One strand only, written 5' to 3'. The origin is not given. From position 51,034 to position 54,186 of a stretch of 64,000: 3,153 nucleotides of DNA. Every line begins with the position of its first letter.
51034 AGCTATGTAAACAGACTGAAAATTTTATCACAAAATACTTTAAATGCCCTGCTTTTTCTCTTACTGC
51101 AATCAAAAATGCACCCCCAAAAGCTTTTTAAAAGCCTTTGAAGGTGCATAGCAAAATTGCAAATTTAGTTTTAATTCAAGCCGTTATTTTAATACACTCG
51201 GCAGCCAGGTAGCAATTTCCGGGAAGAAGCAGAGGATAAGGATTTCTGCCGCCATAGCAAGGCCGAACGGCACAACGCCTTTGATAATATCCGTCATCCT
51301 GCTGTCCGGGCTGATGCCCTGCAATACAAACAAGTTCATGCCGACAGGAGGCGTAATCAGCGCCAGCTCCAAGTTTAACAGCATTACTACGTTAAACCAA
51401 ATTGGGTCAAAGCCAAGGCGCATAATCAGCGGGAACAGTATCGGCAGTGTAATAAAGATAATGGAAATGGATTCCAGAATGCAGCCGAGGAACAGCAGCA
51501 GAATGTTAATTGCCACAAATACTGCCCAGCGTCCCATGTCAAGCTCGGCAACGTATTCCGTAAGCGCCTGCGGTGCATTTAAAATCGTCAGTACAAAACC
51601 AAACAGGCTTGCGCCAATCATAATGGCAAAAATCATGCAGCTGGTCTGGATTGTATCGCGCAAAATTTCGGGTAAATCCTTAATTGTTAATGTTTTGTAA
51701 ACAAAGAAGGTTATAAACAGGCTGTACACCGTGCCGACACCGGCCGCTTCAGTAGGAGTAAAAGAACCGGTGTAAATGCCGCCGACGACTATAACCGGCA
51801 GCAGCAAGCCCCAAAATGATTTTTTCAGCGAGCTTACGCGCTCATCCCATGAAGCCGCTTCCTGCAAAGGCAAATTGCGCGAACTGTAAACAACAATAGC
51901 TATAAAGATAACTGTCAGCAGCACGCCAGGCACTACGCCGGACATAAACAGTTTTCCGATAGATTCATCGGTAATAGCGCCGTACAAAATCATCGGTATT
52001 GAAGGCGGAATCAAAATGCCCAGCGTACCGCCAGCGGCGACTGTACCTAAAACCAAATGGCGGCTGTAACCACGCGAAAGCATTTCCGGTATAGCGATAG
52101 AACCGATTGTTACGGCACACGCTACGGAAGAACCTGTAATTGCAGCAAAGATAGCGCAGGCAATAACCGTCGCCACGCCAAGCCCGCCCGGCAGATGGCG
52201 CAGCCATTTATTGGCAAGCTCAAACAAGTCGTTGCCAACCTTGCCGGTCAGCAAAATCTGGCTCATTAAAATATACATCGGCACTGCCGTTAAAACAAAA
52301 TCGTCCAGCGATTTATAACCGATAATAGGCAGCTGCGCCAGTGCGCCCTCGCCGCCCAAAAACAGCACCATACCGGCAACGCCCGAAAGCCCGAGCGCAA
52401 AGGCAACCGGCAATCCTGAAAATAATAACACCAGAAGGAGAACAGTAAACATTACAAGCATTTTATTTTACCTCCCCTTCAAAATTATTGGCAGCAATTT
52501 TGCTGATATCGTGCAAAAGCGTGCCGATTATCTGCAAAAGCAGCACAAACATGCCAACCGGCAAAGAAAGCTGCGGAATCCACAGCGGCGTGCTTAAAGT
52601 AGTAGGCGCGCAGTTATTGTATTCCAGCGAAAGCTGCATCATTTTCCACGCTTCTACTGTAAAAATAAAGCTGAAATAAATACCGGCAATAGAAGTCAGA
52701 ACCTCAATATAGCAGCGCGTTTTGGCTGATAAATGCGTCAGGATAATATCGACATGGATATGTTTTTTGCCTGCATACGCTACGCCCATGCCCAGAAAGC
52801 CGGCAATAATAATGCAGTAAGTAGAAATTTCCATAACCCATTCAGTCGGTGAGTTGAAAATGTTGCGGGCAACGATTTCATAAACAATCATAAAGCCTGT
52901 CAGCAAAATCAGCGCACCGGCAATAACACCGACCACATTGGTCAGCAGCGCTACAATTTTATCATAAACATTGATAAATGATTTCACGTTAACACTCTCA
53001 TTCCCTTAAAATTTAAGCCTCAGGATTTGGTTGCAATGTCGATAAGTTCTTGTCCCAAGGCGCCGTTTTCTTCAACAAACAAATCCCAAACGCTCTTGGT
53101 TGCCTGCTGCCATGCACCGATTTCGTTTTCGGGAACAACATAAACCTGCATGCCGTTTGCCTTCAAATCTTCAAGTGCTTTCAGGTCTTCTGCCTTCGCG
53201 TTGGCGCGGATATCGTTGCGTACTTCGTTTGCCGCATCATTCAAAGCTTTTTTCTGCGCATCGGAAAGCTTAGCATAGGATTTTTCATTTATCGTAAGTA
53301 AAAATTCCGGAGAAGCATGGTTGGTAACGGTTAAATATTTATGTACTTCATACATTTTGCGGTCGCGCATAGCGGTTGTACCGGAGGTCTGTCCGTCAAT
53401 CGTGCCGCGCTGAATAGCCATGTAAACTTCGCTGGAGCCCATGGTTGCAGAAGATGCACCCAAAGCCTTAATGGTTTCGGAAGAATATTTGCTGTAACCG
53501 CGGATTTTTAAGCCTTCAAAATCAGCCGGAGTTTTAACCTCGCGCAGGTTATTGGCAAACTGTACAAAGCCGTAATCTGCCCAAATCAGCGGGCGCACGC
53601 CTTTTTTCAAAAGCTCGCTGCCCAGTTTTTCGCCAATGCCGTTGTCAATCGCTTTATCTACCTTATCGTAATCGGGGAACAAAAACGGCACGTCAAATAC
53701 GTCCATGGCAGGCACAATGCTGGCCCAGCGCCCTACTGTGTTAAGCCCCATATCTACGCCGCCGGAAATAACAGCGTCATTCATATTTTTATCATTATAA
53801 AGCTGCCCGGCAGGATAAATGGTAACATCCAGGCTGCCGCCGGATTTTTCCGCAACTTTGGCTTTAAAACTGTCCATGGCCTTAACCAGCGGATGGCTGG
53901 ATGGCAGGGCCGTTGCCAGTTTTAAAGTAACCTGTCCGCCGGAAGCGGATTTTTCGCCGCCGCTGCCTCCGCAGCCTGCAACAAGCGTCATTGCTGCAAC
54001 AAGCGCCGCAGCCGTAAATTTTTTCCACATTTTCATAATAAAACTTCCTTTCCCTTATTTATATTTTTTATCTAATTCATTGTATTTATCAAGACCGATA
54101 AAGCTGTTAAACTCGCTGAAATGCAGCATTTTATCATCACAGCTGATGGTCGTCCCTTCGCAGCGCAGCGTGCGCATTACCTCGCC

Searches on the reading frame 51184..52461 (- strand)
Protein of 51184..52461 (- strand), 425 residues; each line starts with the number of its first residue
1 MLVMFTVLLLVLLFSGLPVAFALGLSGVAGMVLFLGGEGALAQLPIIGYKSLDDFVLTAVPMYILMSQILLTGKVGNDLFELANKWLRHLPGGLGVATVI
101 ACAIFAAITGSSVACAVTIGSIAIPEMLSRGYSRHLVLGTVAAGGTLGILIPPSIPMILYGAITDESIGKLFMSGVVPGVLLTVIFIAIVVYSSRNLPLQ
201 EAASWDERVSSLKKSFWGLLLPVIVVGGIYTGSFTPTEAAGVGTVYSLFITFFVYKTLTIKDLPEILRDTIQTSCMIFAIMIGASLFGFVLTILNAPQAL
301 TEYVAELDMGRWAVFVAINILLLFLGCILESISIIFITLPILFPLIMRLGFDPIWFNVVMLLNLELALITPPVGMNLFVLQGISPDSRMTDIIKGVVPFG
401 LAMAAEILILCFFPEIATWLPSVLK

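Call 5: search_protein_families(library=pfam, proteins=[window:51184-52461:-])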
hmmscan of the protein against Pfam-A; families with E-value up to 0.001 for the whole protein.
window:51184-52461:- (425 aa): 1 family
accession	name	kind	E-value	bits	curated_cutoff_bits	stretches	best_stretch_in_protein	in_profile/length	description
PF06808.19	DctM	-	5.8e-108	361.8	23.8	1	7-416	2-413/413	Tripartite ATP-independent periplasmic transporter, DctM component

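Call 6: search_protein_families(library=ncbifam, proteins=[window:51184-52461:-])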
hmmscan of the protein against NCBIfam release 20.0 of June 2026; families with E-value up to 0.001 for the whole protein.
window:51184-52461:- (425 aa): 3 families
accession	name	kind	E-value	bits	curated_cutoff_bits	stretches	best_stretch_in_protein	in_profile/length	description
TIGR00786.1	dctM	subfamily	3e-123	411.5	268.45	1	16-421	1-405/405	TRAP transporter large permease subunit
NF011634.1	PRK15060.1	equivalog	2.9e-66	224.3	800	1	2-417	3-417/425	2,3-diketo-L-gulonate TRAP transporter large permease YiaN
TIGR02123.1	TRAP_fused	subfamily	1.3e-17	63.7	320.65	1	57-391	168-510/615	TRAP transporter fused permease subunit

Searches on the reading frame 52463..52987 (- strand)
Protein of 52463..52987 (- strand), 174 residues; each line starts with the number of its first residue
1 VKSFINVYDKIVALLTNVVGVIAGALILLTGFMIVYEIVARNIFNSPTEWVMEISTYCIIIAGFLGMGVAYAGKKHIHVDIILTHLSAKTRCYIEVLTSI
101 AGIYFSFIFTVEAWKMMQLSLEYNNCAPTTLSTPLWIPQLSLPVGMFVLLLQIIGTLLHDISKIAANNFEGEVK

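Call 5: search_protein_families(library=pfam, proteins=[window:52463-52987:-])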
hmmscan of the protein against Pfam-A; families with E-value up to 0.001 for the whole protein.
window:52463-52987:- (174 aa): 1 family
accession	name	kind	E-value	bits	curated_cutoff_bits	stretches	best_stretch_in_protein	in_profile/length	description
PF04290.18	DctQ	-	1.5e-27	96.5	28.3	1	33-161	4-130/132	Tripartite ATP-independent periplasmic transporters, DctQ component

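Call 6: search_protein_families(library=ncbifam, proteins=[window:52463-52987:-])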
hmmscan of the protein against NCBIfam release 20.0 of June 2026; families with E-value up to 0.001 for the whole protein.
window:52463-52987:- (174 aa): 1 family
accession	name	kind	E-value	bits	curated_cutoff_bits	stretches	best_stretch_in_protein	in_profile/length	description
NF007374.1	PRK09877.1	equivalog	0.00056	20.3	260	1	22-150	8-134/157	2,3-diketo-L-gulonate TRAP transporter small permease YiaM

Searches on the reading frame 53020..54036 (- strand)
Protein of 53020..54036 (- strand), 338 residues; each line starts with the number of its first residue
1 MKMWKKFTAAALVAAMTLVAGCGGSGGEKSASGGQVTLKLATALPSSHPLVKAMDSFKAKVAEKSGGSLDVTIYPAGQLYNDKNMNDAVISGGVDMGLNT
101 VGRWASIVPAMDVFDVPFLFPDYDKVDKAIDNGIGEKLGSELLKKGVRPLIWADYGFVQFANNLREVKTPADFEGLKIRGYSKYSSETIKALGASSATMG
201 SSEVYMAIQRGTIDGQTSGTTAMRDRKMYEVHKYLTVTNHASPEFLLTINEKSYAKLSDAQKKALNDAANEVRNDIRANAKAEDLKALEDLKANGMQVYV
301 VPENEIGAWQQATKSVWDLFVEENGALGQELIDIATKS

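Call 5: search_protein_families(library=pfam, proteins=[window:53020-54036:-])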
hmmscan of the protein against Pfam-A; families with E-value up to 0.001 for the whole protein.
window:53020-54036:- (338 aa): 1 family
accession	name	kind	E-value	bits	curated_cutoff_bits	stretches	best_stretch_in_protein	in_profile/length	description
PF03480.18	DctP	-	6.9e-78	262.3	23.4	1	41-322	2-284/286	Bacterial extracellular solute-binding protein, family 7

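Call 6: search_protein_families(library=ncbifam, proteins=[window:53020-54036:-])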
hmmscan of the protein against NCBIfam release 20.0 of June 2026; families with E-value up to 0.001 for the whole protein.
window:53020-54036:- (338 aa): 2 families
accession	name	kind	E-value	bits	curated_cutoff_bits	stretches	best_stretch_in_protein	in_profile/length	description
TIGR00787.1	dctP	subfamily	2e-60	204.4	175.05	1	43-294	4-256/257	DctP family TRAP transporter solute-binding subunit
NF037995.1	TRAP_S1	subfamily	7.9e-60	202.5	50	1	39-309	1-271/271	TRAP transporter substrate-binding protein DctP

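Call 26: search_solved_structures(query=window:53020-54036:-, max_evalue=1e-10)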
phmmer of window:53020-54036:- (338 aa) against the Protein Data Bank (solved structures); distinct sequences matched with E-value up to 1e-10: 92 (the best 60 are shown).
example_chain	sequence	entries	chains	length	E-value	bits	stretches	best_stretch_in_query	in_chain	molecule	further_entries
4p47_A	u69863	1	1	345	1.4e-45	159.3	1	36-326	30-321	TRAP dicarboxylate transporter, DctP subunit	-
4nq8_A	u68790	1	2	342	1.1e-37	133.4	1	8-303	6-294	Putative periplasmic substrate-binding transport protein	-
4ovs_A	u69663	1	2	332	1.5e-37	132.9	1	34-329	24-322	TRAP dicarboxylate transporter, DctP subunit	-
4pdh_A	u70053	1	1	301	2.4e-37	132.3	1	36-298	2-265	TRAP dicarboxylate transporter, DctP subunit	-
4p9k_A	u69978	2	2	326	4.8e-36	128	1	34-298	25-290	TRAP dicarboxylate transporter, DctP subunit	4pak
4oan_A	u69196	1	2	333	9.4e-34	120.5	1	34-291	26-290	TRAP dicarboxylate transporter DctP subunit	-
4p8b_A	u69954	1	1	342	1.7e-33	119.6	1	17-325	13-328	TRAP-type transporter, periplasmic component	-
4p1l_A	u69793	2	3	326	3e-32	115.5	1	45-334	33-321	TRAP dicarboxylate transporter, DctP subunit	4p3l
4mmp_A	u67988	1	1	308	3.7e-32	115.2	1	42-333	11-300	Sialic Acid Binding Protein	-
4ng7_A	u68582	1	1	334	3.8e-32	115.2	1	37-335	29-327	TRAP periplasmic solute binding protein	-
4x04_A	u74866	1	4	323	5.5e-32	114.6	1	37-333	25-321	solute binding protein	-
4mnp_A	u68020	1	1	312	1.7e-31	113.1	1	38-332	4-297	N-acetylneuraminate-binding protein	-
4o94_A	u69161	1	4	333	2.1e-31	112.7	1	37-336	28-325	TRAP dicarboxylate transporter DctP subunit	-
9bhf_A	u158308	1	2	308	4.5e-31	111.6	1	46-332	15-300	DctP family TRAP transporter solute-binding subunit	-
9bh3_A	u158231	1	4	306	4.8e-31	111.5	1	46-332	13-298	DctP family TRAP transporter solute-binding subunit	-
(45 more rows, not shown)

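Call 66: search_solved_structures(query=window:53020-54036:-, max_evalue=1e-36, show_alignments=4)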
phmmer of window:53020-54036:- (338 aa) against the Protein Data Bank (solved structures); distinct sequences matched with E-value up to 1e-36: 4.
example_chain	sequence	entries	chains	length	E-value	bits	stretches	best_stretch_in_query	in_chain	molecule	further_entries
4p47_A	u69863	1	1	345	1.4e-45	159.3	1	36-326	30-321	TRAP dicarboxylate transporter, DctP subunit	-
4nq8_A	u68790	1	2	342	1.1e-37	133.4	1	8-303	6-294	Putative periplasmic substrate-binding transport protein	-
4ovs_A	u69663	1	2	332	1.5e-37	132.9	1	34-329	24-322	TRAP dicarboxylate transporter, DctP subunit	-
4pdh_A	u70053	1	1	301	2.4e-37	132.3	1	36-298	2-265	TRAP dicarboxylate transporter, DctP subunit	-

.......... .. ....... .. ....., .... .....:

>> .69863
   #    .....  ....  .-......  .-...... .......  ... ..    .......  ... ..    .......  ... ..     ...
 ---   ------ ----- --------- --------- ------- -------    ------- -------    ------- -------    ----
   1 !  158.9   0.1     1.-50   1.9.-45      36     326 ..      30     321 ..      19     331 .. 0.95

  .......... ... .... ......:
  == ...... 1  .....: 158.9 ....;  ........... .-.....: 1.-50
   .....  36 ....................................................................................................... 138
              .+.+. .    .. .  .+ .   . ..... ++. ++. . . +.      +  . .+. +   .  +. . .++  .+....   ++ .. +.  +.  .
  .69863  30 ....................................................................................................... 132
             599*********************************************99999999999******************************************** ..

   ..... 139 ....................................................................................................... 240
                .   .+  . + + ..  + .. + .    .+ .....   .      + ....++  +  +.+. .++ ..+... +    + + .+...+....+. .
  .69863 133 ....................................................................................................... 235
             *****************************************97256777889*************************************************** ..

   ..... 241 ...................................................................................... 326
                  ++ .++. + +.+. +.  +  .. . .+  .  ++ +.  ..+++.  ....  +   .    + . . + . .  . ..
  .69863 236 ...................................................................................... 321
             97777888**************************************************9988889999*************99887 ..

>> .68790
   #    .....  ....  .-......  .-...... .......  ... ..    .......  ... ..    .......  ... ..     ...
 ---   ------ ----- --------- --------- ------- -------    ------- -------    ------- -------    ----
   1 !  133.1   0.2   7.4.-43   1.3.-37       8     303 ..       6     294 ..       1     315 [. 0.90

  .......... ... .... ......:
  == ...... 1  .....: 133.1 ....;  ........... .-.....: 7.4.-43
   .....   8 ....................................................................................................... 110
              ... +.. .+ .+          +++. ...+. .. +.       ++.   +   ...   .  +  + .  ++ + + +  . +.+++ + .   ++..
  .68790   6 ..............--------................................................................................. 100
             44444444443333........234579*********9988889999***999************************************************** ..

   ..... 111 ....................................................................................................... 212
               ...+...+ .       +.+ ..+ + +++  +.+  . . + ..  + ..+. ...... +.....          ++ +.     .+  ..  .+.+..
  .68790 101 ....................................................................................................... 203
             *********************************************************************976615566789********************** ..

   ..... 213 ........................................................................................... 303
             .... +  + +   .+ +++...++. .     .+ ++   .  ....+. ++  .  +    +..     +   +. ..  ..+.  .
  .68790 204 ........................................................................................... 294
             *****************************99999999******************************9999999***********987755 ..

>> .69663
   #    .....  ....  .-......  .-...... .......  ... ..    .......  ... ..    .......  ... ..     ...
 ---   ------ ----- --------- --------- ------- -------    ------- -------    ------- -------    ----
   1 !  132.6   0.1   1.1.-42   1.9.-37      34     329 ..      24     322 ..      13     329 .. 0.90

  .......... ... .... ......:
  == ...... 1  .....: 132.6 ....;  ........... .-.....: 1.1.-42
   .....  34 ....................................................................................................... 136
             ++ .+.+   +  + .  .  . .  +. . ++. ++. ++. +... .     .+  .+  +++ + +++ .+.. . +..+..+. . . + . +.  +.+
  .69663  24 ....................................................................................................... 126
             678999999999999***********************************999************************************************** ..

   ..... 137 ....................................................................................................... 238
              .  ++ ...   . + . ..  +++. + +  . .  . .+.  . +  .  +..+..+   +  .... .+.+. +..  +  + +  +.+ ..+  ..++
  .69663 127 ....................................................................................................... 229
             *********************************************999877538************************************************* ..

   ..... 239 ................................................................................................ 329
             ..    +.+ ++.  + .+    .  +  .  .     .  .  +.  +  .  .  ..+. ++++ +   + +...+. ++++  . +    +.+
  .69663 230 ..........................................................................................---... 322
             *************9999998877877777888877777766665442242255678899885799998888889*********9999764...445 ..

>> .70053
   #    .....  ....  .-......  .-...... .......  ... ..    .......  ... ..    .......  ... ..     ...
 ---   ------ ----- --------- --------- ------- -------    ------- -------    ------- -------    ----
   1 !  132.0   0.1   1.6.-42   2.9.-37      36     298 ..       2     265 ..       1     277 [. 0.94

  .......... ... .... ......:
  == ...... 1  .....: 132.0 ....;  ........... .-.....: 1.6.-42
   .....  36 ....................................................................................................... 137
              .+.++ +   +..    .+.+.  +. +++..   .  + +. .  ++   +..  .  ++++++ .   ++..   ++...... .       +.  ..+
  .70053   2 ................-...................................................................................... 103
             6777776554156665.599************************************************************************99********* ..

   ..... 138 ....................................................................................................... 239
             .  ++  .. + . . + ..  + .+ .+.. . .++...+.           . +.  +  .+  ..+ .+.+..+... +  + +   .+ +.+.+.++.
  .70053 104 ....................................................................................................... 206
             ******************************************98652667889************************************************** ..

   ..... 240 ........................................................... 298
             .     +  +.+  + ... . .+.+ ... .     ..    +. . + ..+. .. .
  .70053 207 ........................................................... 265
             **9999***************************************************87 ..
